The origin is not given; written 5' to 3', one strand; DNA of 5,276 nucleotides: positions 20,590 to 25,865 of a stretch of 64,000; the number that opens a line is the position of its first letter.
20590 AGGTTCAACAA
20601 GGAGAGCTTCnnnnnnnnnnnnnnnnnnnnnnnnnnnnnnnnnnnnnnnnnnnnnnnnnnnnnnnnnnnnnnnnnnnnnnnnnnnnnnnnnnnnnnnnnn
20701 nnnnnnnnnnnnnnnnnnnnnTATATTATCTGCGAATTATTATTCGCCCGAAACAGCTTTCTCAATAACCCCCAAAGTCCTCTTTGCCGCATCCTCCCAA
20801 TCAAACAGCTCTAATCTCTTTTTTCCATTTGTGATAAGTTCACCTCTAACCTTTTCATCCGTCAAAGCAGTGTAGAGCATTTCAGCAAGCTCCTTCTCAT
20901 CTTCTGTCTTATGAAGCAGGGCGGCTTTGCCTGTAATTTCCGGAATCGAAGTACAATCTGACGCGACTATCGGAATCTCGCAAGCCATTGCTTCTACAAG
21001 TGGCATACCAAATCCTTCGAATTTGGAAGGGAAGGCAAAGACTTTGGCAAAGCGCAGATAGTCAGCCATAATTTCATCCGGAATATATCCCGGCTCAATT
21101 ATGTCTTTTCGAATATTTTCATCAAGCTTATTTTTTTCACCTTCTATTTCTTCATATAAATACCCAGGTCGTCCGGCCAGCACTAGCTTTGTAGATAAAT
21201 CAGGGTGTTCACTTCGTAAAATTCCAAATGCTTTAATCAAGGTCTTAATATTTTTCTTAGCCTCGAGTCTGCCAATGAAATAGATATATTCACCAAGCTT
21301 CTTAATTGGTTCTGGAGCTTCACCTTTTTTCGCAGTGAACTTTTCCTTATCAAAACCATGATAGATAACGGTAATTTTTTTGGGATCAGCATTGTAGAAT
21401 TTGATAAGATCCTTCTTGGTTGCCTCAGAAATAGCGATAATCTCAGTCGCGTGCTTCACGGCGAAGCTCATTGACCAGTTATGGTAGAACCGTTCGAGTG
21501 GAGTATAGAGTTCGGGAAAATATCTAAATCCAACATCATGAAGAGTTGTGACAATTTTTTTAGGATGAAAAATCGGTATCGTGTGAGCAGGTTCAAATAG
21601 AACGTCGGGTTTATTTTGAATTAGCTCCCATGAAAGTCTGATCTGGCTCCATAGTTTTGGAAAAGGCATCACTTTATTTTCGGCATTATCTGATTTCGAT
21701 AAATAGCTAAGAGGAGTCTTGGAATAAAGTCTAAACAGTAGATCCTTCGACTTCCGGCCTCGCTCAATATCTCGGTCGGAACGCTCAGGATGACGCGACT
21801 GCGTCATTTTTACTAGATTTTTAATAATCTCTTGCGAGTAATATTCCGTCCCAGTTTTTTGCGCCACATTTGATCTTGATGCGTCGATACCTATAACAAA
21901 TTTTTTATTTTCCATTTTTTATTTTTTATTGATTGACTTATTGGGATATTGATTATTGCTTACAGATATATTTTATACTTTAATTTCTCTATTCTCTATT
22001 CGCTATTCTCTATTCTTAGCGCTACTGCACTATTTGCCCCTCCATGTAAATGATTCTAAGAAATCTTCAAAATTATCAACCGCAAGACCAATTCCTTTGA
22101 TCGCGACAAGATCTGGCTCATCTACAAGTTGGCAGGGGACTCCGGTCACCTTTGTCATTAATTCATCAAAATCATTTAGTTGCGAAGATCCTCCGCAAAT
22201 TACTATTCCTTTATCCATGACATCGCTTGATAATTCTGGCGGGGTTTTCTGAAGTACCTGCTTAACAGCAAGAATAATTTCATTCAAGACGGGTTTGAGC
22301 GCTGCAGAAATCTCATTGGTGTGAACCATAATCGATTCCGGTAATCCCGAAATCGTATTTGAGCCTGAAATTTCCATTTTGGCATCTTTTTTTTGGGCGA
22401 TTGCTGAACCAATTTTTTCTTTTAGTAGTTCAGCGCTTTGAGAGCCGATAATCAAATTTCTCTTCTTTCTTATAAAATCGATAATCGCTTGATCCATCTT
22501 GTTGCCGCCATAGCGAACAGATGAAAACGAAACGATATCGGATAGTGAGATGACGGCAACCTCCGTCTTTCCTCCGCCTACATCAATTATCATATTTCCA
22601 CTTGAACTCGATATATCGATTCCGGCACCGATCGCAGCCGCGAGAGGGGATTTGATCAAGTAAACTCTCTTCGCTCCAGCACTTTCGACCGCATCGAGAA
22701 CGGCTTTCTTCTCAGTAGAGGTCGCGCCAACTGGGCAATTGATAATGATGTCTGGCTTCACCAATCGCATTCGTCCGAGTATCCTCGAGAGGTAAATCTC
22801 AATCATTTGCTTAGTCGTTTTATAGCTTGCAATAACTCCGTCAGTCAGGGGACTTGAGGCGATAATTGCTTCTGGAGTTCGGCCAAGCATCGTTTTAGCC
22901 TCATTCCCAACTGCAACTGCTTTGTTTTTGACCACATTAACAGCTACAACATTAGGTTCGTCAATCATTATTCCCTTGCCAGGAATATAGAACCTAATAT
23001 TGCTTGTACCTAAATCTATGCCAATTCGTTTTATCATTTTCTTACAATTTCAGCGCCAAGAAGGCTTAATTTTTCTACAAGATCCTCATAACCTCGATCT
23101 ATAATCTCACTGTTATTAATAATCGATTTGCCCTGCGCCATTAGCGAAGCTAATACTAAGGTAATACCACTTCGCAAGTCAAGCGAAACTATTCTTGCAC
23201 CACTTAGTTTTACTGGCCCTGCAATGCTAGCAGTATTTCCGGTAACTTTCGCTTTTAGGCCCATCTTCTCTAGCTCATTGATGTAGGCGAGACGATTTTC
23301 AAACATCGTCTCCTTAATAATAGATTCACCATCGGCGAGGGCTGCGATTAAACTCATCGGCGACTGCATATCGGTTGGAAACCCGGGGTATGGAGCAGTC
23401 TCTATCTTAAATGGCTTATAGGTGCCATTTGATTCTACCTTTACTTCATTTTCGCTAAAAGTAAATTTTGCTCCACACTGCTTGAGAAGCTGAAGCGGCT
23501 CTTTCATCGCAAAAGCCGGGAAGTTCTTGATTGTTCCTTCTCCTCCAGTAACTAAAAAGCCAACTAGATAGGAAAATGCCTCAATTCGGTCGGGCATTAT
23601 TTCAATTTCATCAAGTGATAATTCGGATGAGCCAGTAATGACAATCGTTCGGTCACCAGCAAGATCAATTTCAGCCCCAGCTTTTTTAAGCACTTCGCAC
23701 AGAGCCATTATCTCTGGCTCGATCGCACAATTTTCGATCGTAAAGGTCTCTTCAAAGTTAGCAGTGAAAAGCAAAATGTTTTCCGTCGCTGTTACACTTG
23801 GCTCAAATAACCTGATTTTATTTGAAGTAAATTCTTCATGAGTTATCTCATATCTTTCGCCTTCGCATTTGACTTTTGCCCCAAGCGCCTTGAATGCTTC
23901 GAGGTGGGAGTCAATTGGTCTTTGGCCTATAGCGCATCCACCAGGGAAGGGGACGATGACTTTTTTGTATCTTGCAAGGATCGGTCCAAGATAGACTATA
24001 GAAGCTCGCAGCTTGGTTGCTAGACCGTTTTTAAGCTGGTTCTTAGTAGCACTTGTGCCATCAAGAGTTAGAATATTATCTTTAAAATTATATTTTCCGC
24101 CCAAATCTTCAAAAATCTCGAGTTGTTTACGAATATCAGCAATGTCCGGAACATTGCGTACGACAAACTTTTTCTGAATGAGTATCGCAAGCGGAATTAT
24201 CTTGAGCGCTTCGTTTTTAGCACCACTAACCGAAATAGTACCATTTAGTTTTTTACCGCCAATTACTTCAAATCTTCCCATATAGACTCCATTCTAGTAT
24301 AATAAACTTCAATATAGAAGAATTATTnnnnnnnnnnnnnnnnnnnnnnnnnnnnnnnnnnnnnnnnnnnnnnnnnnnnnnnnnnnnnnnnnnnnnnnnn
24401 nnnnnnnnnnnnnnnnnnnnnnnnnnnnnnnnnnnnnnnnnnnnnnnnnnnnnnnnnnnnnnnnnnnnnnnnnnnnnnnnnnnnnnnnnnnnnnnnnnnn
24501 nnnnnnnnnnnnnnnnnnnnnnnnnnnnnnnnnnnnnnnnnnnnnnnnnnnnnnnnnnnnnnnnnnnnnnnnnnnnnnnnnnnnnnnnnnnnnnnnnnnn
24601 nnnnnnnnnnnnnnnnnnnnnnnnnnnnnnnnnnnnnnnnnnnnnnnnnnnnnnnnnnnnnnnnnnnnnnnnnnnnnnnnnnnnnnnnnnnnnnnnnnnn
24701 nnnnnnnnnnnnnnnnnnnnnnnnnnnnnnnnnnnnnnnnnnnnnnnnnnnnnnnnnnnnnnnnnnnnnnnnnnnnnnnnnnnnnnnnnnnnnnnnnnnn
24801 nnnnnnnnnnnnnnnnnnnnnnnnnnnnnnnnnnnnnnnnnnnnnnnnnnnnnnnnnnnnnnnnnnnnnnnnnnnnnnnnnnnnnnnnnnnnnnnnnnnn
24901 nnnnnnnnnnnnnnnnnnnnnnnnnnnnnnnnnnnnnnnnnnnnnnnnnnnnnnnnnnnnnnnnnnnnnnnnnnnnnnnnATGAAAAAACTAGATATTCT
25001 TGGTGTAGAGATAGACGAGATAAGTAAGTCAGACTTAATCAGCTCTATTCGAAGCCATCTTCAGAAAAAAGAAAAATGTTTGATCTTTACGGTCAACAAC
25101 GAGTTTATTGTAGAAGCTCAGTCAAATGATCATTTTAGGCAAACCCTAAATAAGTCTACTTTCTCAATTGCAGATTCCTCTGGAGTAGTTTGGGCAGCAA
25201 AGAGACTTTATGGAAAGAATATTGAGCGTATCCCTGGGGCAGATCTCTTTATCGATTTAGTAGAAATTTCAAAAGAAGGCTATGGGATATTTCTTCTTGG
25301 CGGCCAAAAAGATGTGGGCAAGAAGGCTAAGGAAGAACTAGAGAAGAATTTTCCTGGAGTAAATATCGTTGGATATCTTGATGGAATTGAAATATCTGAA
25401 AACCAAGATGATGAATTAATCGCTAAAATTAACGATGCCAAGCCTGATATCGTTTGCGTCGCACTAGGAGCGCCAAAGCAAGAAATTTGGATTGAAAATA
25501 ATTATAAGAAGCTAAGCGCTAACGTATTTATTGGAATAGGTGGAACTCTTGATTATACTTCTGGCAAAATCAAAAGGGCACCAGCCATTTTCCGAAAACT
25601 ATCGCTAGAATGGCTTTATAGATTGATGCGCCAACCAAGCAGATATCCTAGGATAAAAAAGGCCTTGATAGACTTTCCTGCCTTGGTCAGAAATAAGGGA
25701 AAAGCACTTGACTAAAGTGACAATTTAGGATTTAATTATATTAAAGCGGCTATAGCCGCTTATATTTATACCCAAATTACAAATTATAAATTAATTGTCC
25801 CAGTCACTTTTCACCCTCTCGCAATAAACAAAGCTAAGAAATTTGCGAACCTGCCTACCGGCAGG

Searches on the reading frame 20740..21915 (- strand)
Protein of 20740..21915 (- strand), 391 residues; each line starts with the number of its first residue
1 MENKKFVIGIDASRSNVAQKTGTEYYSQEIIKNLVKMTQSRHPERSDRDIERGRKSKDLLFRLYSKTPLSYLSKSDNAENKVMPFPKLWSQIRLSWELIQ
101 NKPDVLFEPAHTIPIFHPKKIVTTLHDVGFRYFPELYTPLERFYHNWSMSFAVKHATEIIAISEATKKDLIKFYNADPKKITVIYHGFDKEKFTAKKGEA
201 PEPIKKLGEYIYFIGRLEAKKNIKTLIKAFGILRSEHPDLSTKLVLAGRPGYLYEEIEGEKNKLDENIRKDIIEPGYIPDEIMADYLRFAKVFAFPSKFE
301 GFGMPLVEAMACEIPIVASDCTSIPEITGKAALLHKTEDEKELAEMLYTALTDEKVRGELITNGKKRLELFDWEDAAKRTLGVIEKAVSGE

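Call 52: search_protein_families(library=pfam, proteins=[window:20740-21915:-], max_evalue=0.000001)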
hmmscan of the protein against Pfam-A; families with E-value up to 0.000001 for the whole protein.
window:20740-21915:- (391 aa): 4 families
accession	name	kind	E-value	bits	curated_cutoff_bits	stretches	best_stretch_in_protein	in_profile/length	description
PF00534.26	Glycos_transf_1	-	8.7e-31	107.2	26.4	1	203-367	10-172/172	Glycosyl transferases group 1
PF13692.12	Glyco_trans_1_4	-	1.8e-27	96.7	27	1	210-353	3-142/142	Glycosyl transferases group 1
PF13439.12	Glyco_transf_4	-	2.3e-14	54.2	28.5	1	88-191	58-169/170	Glycosyltransferase Family 4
PF20706.3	GT4-conflict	-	1.4e-10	41.1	26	1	177-344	170-330/385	Family 4 Glycosyltransferase in conflict systems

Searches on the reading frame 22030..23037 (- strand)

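Call 52: search_protein_families(library=pfam, proteins=[window:22030-23037:-], max_evalue=0.000001)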
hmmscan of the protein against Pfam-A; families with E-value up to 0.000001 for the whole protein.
window:22030-23037:- (335 aa): 4 families
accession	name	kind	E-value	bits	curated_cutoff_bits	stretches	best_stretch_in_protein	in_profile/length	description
PF06723.19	MreB_Mbl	-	4.2e-116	387.8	27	1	3-325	2-324/327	MreB/Mbl protein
PF00012.26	HSP70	-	1.3e-11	43.9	20.6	1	96-312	135-365/599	Hsp70 protein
PF14450.12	FtsA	-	4.6e-11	43.6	31.8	1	150-304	2-109/127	Cell division protein FtsA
PF00022.25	Actin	-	6.4e-08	32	27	0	7-196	9-194/410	Actin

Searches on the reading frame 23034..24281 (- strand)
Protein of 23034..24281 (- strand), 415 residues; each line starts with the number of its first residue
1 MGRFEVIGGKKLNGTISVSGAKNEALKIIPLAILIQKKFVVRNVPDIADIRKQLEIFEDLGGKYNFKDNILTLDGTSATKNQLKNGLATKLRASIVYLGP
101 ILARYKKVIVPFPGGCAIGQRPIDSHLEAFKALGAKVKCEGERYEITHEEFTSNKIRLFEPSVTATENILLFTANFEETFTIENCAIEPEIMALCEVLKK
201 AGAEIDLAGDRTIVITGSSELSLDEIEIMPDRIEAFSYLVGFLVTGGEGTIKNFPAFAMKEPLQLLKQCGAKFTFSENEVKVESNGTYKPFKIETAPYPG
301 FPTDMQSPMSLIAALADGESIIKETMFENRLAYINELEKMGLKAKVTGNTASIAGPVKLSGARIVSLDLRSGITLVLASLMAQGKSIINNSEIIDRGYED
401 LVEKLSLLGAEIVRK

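Call 52: search_protein_families(library=pfam, proteins=[window:23034-24281:-], max_evalue=0.000001)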
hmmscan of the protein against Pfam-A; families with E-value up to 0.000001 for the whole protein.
window:23034-24281:- (415 aa): 1 family
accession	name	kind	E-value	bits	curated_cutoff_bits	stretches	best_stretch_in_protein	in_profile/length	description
PF00275.25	EPSP_synthase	-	6.7e-78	262.7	22.8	1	8-405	3-417/417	EPSP synthase (3-phosphoshikimate 1-carboxyvinyltransferase)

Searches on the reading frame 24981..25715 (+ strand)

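Call 53: search_protein_families(library=pfam, proteins=[window:24981-25715:+], max_evalue=0.000001)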
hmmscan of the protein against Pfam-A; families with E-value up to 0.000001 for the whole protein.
window:24981-25715:+ (244 aa): 1 family
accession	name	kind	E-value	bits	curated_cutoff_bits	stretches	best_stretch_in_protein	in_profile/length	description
PF03808.19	Glyco_tran_WecG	-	3.8e-56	189.9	27.4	1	61-224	3-166/168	Glycosyl transferase WecG/TagA/CpsF family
